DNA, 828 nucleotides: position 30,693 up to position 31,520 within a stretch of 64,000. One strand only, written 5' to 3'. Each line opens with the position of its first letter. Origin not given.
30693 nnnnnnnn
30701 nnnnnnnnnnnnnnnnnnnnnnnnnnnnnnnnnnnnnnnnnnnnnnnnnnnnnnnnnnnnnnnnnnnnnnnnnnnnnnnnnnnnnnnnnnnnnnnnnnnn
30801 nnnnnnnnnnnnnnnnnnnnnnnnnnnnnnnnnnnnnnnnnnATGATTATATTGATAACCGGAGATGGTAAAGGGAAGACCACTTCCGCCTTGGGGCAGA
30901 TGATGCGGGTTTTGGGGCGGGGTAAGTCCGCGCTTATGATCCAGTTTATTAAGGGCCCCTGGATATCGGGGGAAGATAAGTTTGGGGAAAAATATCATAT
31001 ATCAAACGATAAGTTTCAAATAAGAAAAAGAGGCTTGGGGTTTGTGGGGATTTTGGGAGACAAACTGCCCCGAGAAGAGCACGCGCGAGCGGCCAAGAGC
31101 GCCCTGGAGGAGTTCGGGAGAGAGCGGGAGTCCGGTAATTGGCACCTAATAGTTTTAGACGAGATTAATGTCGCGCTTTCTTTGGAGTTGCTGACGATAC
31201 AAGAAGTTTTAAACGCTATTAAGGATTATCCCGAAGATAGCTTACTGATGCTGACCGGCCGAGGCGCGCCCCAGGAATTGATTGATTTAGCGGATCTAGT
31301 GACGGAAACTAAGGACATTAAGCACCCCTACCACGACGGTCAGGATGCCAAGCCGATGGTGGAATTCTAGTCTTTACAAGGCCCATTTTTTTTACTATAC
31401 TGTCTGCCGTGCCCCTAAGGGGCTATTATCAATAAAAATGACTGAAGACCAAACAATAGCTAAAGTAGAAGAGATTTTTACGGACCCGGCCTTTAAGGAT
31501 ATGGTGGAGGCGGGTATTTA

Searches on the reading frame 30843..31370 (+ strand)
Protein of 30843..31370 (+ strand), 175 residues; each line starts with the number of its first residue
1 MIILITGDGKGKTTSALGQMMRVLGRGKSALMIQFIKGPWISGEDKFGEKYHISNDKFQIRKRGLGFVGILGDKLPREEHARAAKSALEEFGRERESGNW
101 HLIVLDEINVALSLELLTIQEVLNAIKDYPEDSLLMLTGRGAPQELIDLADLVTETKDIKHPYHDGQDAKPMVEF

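Call 26: search_protein_families(library=pfam, proteins=[window:30843-31370:+], max_evalue=0.001)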
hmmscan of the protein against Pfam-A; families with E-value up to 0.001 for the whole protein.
window:30843-31370:+ (175 aa): 1 family
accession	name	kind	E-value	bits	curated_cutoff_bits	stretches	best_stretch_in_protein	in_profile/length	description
PF02572.21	CobA_CobO_BtuR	-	2.8e-49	168.1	25.7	1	1-175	4-172/172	ATP:corrinoid adenosyltransferase BtuR/CobO/CobP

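Call 62: find_related_loci(query=window:30843-31370:+, collection=metagenome_contigs, flank=10000)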
Query window:30843-31370:+ (175 aa) in metagenome_contigs; peptide patterns used: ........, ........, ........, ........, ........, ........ (x = any residue, [..] = any of these).
300 stretches matched a pattern; 62 encode a relative of the query (tblastn E <= 1e-3); 62 distinct loci.
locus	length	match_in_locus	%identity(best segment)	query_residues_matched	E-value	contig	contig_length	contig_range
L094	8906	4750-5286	82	1-175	8e-94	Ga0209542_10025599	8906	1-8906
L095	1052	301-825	75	1-175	2e-93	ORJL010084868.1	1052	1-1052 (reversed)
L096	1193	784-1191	96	1-136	3e-90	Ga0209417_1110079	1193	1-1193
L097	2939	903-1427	72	1-175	1e-82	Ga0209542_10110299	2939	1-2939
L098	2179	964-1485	71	1-175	5e-83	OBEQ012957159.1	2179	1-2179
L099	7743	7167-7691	69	1-175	2e-79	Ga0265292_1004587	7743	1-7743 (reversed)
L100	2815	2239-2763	69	1-175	2e-80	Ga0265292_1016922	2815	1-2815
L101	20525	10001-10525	68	1-175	1e-78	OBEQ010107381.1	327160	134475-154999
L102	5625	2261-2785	67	1-175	1e-77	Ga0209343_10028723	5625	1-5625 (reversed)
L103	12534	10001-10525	67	1-175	1e-77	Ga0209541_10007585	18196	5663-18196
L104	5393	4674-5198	65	1-175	1e-76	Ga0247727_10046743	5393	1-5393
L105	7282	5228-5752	67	1-175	3e-76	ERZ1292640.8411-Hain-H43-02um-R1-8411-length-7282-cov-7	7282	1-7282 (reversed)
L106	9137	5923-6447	66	1-175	7e-76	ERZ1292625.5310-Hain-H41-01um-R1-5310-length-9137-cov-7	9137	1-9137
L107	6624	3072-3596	67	1-175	5e-76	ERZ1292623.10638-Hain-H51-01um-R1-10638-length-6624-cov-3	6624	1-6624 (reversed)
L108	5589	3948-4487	67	1-175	8e-76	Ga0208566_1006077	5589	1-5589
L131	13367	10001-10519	55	1-175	2e-49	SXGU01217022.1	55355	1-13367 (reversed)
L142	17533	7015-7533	55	1-175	2e-46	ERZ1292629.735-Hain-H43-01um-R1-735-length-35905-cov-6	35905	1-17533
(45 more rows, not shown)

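Call 66: find_homologous_proteins(query=L131:6991-9864:+, max_evalue=1e-50)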
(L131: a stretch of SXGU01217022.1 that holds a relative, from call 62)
Query L131:6991-9864:+ (958 aa): 8000 proteins with E <= 1e-50 among 8000 candidates; the best 120 are listed.
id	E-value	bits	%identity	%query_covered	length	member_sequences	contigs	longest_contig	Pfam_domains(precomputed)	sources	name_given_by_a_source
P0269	0.0e+0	1936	91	96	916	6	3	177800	PF02867.21,PF08471.16,PF12637.15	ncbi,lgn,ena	ncbi:MAG: vitamin B12-dependent ribonucleotide reductase [Patescibacteria group bacterium]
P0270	0.0e+0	1916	90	96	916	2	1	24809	PF02867.21,PF08471.16,PF12637.15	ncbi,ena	-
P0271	0.0e+0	1675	78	95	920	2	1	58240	PF02867.21,PF08471.16,PF12637.15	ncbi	ncbi:MAG: vitamin B12-dependent ribonucleotide reductase [Patescibacteria group bacterium]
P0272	0.0e+0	1665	78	96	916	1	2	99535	PF02867.21,PF08471.16,PF12637.15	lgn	-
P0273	0.0e+0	1661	78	94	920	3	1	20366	PF02867.21,PF08471.16,PF12637.15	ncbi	ncbi:MAG: vitamin B12-dependent ribonucleotide reductase [Patescibacteria group bacterium]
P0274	0.0e+0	1653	76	95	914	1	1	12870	PF02867.21,PF08471.16,PF12637.15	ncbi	-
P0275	0.0e+0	1630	75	96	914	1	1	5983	PF02867.21,PF08471.16,PF12637.15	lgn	-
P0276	0.0e+0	1629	75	96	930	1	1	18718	PF02867.21,PF08471.16,PF12637.15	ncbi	-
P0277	0.0e+0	1624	76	96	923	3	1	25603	PF02867.21,PF08471.16,PF12637.15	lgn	-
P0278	0.0e+0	1623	75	96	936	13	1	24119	PF02867.21,PF08471.16,PF12637.15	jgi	-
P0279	0.0e+0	1621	75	96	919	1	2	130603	PF02867.21,PF08471.16,PF12637.15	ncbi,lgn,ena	ncbi:MAG: vitamin B12-dependent ribonucleotide reductase [Patescibacteria group bacterium]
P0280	0.0e+0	1618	75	95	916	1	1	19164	PF02867.21,PF08471.16,PF12637.15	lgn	-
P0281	0.0e+0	1608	75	93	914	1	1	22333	PF02867.21,PF08471.16,PF12637.15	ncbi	-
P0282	0.0e+0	1603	74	97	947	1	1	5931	PF02867.21,PF08471.16,PF12637.15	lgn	-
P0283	0.0e+0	1599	74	96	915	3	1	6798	PF02867.21,PF08471.16,PF12637.15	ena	-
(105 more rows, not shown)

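Call 76: find_homologous_proteins(query=L142:4041-6782:+, max_evalue=1e-50)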
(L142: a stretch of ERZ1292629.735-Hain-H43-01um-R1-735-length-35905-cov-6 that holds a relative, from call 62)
Query L142:4041-6782:+ (914 aa): 8000 proteins with E <= 1e-50 among 8000 candidates; the best 120 are listed.
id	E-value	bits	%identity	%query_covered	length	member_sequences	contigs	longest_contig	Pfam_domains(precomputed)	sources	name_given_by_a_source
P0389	0.0e+0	1624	78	97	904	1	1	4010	PF02867.21,PF08471.16,PF12637.15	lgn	-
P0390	0.0e+0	1598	78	97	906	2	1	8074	PF02867.21,PF08471.16,PF12637.15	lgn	-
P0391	0.0e+0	1596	75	98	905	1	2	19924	PF02867.21,PF08471.16,PF12637.15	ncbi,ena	-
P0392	0.0e+0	1585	-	-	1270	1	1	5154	PF02867.21,PF08471.16,PF14528.12,PF12637.15,PF14890.12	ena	-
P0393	0.0e+0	1584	75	98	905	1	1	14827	PF02867.21,PF08471.16,PF12637.15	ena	-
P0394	0.0e+0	1582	75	98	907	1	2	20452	PF02867.21,PF08471.16,PF12637.15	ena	-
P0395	0.0e+0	1566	76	99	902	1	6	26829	PF02867.21,PF08471.16,PF12637.15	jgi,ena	-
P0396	0.0e+0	1565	74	99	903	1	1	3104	PF02867.21,PF08471.16,PF12637.15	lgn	-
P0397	0.0e+0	1562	74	99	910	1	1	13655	PF02867.21,PF08471.16,PF12637.15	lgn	-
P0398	0.0e+0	1560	75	97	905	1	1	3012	PF02867.21,PF08471.16,PF12637.15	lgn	-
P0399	0.0e+0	1559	75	98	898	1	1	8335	PF02867.21,PF08471.16,PF12637.15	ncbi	-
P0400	0.0e+0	1548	74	98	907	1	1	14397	PF02867.21,PF08471.16,PF12637.15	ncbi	-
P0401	0.0e+0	1546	74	96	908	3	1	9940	PF02867.21,PF08471.16,PF12637.15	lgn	-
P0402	0.0e+0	1544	76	97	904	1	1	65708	PF02867.21,PF08471.16,PF12637.15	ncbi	-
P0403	0.0e+0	1542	-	-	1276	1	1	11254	PF02867.21,PF08471.16,PF14528.12,PF12637.15,PF14890.12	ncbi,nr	ncbi:MAG: intein-containing adenosylcobalamin-dependent ribonucleoside-diphosphate reductase [Candid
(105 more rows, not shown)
